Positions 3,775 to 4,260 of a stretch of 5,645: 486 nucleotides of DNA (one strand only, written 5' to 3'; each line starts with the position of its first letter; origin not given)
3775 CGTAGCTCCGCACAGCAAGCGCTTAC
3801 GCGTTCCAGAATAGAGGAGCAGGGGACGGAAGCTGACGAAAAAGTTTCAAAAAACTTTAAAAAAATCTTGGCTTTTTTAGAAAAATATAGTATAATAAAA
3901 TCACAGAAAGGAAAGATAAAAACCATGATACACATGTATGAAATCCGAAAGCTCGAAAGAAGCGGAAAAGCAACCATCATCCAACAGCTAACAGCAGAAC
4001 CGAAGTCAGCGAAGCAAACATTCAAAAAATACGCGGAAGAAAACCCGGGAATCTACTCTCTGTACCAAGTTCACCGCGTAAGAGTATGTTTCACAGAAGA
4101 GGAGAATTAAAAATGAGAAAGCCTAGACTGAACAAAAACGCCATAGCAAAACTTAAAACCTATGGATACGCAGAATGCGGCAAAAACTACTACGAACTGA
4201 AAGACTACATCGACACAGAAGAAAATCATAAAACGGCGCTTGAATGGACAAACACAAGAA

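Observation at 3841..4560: Self-contained accessory cassette of orphan small genes in a microvirus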

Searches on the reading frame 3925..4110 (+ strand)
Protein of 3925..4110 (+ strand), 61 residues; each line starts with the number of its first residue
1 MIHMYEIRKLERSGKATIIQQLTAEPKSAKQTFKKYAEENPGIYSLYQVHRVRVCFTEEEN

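Call 5: search_protein_families(library=pfam, proteins=[window:3925-4110:+], max_evalue=1)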
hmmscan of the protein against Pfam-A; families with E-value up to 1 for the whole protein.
window:3925-4110:+ (61 aa): 1 family
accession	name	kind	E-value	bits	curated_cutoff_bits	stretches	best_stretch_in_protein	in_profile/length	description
PF08000.17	bPH_1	-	0.12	12.7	27.7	1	18-59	7-48/122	Bacterial PH domain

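Call 6: search_protein_families(library=phrogs, proteins=[window:3925-4110:+], max_evalue=1)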
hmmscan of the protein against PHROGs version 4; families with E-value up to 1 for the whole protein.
window:3925-4110:+ (61 aa): 0 families

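Call 22: search_dna_similar(query=window:3925-4107:+, collection=phages, mode=protein, max_evalue=1, max_rows=30)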
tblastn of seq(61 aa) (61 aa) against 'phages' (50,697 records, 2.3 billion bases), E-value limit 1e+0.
Records with a match: 6; places in all: 6; records where one place covers at least 80% of the query: 5.
Best place of each record, by identity: <60% 6.
By first word of the organism name: Microviridae 3; Human 2; Gokushovirus 1.
By host as written in the record: - 3; Homo sapiens 3.
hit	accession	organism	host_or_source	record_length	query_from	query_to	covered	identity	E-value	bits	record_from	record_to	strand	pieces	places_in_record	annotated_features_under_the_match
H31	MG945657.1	Microviridae sp.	human feces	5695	1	61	100%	54.1%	4e-17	78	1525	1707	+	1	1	none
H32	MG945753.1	Microviridae sp.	pig feces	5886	1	61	100%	41.0%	5e-10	58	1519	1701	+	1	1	none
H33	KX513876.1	Human gut gokushovirus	Homo sapiens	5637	1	60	98%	41.7%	2e-8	53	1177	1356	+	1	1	none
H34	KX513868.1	Human gut gokushovirus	Homo sapiens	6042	1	58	95%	41.4%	3e-8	53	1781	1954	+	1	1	none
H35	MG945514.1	Microviridae sp.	-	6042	1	58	95%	41.4%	3e-8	53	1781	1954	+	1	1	none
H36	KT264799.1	Gokushovirus WZ-2015a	Homo sapiens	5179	25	59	57%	48.6%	1e-4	43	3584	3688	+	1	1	none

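Call 32: find_homologous_proteins(query=window:3925-4107:+, max_evalue=0.01)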
Query seq(61 aa) (61 aa): 43 proteins with E <= 0.01 among 43 candidates.
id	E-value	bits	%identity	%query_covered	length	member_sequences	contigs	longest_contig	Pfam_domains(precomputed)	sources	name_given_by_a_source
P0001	8.2e-33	128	100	100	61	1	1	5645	-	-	-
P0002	7.2e-27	109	86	97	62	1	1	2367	-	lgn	-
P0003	4.3e-25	104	78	98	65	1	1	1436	-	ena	-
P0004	4.4e-25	104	80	98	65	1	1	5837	-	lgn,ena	-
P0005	1.1e-24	102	80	98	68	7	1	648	-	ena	-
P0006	4.6e-24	100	78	98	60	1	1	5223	-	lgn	-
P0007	5.4e-24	100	78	98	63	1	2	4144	-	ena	-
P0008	6.9e-24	100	80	98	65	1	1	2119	-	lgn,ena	-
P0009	2.0e-23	98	75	100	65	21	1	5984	-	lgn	-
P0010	2.4e-23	98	80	98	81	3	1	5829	-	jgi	jgi:hypothetical protein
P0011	6.9e-23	97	78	98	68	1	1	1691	-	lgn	-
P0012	1.2e-22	96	78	98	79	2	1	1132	-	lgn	-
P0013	1.4e-22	96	76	97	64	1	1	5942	-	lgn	-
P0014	1.8e-22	95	73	98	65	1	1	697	-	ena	-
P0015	3.0e-22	95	77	98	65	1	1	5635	-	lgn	-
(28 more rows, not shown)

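Call 38: find_related_loci(query=A2, collection=viral_contigs, flank=3000)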
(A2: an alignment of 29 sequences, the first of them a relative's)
Query A2 (61 aa) in viral_contigs; peptide patterns used: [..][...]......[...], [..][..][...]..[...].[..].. (x = any residue, [..] = any of these).
134 stretches matched a pattern; 18 encode a relative of the query (tblastn E <= 1e-3); 18 distinct loci.
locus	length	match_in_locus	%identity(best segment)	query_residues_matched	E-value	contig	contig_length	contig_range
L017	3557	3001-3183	67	1-61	6e-27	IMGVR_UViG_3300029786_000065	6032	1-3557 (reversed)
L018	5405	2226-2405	70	1-60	6e-27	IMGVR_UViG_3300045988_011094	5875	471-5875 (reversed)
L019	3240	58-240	67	1-61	8e-27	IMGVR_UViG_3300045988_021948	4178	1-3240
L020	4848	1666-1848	67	1-61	2e-26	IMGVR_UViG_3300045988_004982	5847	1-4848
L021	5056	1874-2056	64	1-61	2e-25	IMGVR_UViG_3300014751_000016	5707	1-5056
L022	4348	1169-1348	52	1-60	1e-16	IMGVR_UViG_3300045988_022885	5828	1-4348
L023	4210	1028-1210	49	1-61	3e-16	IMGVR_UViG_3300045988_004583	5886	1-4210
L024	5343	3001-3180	48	1-60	8e-16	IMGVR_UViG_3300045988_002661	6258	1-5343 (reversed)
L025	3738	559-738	45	1-60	4e-15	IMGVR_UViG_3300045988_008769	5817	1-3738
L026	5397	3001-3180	47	1-60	5e-15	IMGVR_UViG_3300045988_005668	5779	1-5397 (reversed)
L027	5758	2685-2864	45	1-60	3e-14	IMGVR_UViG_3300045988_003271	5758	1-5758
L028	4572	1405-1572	46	1-56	6e-14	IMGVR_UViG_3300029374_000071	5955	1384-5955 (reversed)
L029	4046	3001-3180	42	1-60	1e-13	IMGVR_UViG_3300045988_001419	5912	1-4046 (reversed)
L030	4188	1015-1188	45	1-58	1e-13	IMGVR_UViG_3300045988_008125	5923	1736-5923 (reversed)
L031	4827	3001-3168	45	1-56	2e-13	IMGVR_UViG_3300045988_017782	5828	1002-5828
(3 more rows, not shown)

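Call 52: predict_structure(alignment_id=A3)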
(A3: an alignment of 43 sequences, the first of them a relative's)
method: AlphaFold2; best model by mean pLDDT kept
length: 61 residues; sequences in the alignment: 43
mean_pLDDT: 90.7   pTM: 0.70
mean pLDDT of the five models: 90.7, 89.5, 89.0, 88.4, 87.3
residues with pLDDT >= 90: 48; 70-90: 6; 50-70: 6; < 50: 1
segments of 3 or more residues with pLDDT < 50: none
pLDDT, mean of each block of 10 residues (from residue 1): 95 96 97 97 95 68 49
secondary structure, 60 per line:
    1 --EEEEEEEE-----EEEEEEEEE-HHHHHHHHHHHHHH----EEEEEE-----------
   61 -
elements in order: E3-10 E16-24 H26-39 E44-49

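Call 57: fold_search(model_id=the predicted structure, library=pdb)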
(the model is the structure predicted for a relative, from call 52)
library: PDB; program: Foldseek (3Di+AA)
matches with E <= 10: 917; with E <= 0.001: 0
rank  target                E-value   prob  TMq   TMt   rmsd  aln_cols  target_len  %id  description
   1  3egr_B                1.4e-01  0.80  0.47  0.46   4.4        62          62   16  CRYSTAL STRUCTURE OF A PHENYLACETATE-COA OXYGENASE SUBUNIT PAAB (REUT_A2307) FROM RALSTONIA EUTROPHA JMP134 AT 2.65 A  (released 2008-09-30)
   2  3egr_A                4.5e-01  0.54  0.44  0.43   3.4        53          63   19  CRYSTAL STRUCTURE OF A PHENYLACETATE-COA OXYGENASE SUBUNIT PAAB (REUT_A2307) FROM RALSTONIA EUTROPHA JMP134 AT 2.65 A  (released 2008-09-30)
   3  1sn0_A                5.9e-01  0.23  0.36  0.19  11.6        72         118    7  Crystal Structure Of Sea Bream Transthyretin in complex with thyroxine At 1.9A Resolution (released 2004-08-03)
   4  4q14_A                5.9e-01  0.23  0.37  0.21   9.9        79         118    9  Crystal structure of 5-hydroxyisourate hydrolase from Brucella melitensis (released 2014-05-21)
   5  1sn0_B                7.6e-01  0.23  0.39  0.22  11.2        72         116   11  Crystal Structure Of Sea Bream Transthyretin in complex with thyroxine At 1.9A Resolution (released 2004-08-03)
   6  1oo2_A                7.6e-01  0.20  0.36  0.19  11.6        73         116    7  Crystal structure of transthyretin from Sparus aurata (released 2004-01-20)
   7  7kjj_A                8.1e-01  0.20  0.33  0.18  11.2        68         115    9  Reconstructed ancestor of HIUases and Transthyretins (released 2021-05-19)
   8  6g3u_A                8.7e-01  0.28  0.35  0.03  12.6        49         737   14  Structure of Pseudomonas aeruginosa Isocitrate Dehydrogenase, IDH (released 2018-08-01)
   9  7kjj_B                9.3e-01  0.16  0.34  0.19  11.5        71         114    8  Reconstructed ancestor of HIUases and Transthyretins (released 2021-05-19)
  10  6g3u_B                1.1e+00  0.28  0.36  0.03  12.7        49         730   14  Structure of Pseudomonas aeruginosa Isocitrate Dehydrogenase, IDH (released 2018-08-01)
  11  2tun_A                1.1e+00  0.12  0.32  0.15  14.7        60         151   12  CONFORMATIONAL CHANGES IN THE (ALA-84-VAL) MUTANT OF TUMOR NECROSIS FACTOR (released 1994-01-31)
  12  6gnm_C                1.1e+00  0.16  0.36  0.20  11.6        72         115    7  Crystal Structure Of Sea Bream Transthyretin in complex with 2,2',4,4'-tetrahydroxybenzophenone (BP2) (released 2018-07-11)
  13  7o86_A                1.2e+00  0.16  0.30  0.22   4.1        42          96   10  1.73A X-ray crystal structure of the conserved C-terminal (CCT) of human SPAK (released 2021-09-22)
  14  1sn0_D                1.3e+00  0.15  0.36  0.20  11.6        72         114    7  Crystal Structure Of Sea Bream Transthyretin in complex with thyroxine At 1.9A Resolution (released 2004-08-03)
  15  5h5p                  1.3e+00  0.08  0.25  0.09  10.7        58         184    9  Crystal structure of Myelin-gene Regulatory Factor DNA binding domain (released 2017-06-28)
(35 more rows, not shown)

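Call 67: search_solved_structures(query=A2, max_evalue=1)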
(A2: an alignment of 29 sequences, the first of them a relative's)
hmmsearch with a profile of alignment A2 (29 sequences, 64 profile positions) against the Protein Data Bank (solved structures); distinct sequences matched with E-value up to 1: 0.

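Call 72: search_protein_families(library=padloc, proteins=[window:3925-4110:+], max_evalue=1)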
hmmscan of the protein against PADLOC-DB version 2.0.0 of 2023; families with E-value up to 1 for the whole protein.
window:3925-4110:+ (61 aa): 0 families

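Call 75: fold_search(model_id=the predicted structure, library=viral)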
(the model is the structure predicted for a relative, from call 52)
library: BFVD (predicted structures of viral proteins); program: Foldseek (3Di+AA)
matches with E <= 10: 1288; with E <= 0.001: 1
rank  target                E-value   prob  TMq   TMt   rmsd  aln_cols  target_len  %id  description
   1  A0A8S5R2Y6            2.9e-07  1.00  0.85  0.81   2.6        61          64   62  Uncharacterized protein [Microviridae sp. ctQkk2]
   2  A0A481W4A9            9.0e-02  0.99  0.62  0.48   3.7        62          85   11  Uncharacterized protein [Pseudomonas phage Psa21]
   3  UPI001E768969         9.0e-02  0.97  0.51  0.50   3.9        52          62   17  (no name look-up for this kind of identifier)
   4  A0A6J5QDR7            1.0e-01  0.97  0.57  0.43  10.5        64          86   16  Uncharacterized protein [uncultured Caudovirales phage]
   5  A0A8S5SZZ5            1.0e-01  0.87  0.45  0.48   5.0        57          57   19  Uncharacterized protein [Myoviridae sp. ctWb16]
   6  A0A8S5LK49            1.1e-01  0.98  0.54  0.42   4.0        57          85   21  Uncharacterized protein [Siphoviridae sp. ctXPh6]
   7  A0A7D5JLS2            1.1e-01  0.97  0.57  0.42   5.0        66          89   21  (no name in the UniProt tables at hand)
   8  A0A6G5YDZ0            1.2e-01  0.99  0.63  0.65   2.8        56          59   14  (no name in the UniProt tables at hand)
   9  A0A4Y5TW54            1.2e-01  0.91  0.49  0.36   4.2        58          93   16  Uncharacterized protein [Vibrio phage VAP7]
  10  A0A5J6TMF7            1.3e-01  0.98  0.54  0.48   3.2        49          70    8  (no name in the UniProt tables at hand)
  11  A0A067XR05            1.3e-01  0.97  0.56  0.57   3.9        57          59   10  (no name in the UniProt tables at hand)
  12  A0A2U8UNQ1            1.5e-01  0.96  0.59  0.60   4.8        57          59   16  Uncharacterized protein [Streptomyces phage Ibantik]
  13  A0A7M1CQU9            1.6e-01  0.80  0.41  0.16   4.2        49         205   16  (no name in the UniProt tables at hand)
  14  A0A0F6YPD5            1.7e-01  0.77  0.46  0.50   5.0        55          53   13  Uncharacterized protein [Sinorhizobium phage phiN3]
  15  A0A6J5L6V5            1.8e-01  0.95  0.58  0.14   5.0        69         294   17  Uncharacterized protein [uncultured Caudovirales phage]
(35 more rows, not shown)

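Call 78: search_protein_representatives(alignment_id=A3)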
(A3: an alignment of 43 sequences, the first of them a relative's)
Query: 43 sequences, 65 profile positions. Proteins with E-value up to 0.001 (for the whole library): 31; up to 1e-10: 12; up to 1e-30: 0. The best 31 are listed.
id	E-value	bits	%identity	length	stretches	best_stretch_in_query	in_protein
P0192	1.9e-28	114.3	-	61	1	1-60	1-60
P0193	5.6e-25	103.2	-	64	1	2-65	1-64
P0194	1.2e-23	98.9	-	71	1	10-61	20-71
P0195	3.1e-19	84.8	-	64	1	2-61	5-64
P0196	1.6e-18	82.5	-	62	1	1-61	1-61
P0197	4.3e-18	81.1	-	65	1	1-64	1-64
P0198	2.1e-17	78.9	-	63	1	1-62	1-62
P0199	1.3e-15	73.2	-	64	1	1-61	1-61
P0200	1.3e-14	70.0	-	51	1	1-47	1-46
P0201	1.1e-13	67.0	-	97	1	1-35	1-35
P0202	4.5e-12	61.8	-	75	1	2-32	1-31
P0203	2.7e-11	59.3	-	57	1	1-52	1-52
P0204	2.2e-10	56.4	-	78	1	5-45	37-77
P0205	3.7e-10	55.7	-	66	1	21-60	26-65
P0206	6.9e-10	54.8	-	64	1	2-46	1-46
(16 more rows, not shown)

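Call 82: find_encoding_contigs(protein=P0002, flank=3000, max_places=3)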
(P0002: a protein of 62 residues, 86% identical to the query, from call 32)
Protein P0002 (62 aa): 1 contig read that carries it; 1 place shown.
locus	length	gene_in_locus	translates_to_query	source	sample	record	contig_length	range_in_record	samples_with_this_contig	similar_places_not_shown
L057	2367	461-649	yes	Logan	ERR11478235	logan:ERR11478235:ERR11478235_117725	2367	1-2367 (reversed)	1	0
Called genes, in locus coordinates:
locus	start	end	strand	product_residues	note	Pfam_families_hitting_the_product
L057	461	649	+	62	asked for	-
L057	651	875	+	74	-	-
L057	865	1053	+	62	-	-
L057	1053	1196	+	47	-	-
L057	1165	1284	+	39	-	-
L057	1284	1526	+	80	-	PF20577:Phage_ORF5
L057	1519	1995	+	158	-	PF09675:Chlamy_scaf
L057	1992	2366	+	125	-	?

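Call 89: search_protein_families(library=phrogs, alignment_id=A2, max_evalue=0.01)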
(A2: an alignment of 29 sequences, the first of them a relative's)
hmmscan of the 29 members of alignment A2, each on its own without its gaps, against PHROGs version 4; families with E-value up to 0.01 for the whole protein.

A. member 1, P0001 (61 aa): 0 families

B. families by the number of members that match (of 29 scanned): 1 family
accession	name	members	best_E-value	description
phrog_7924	-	1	0.0011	-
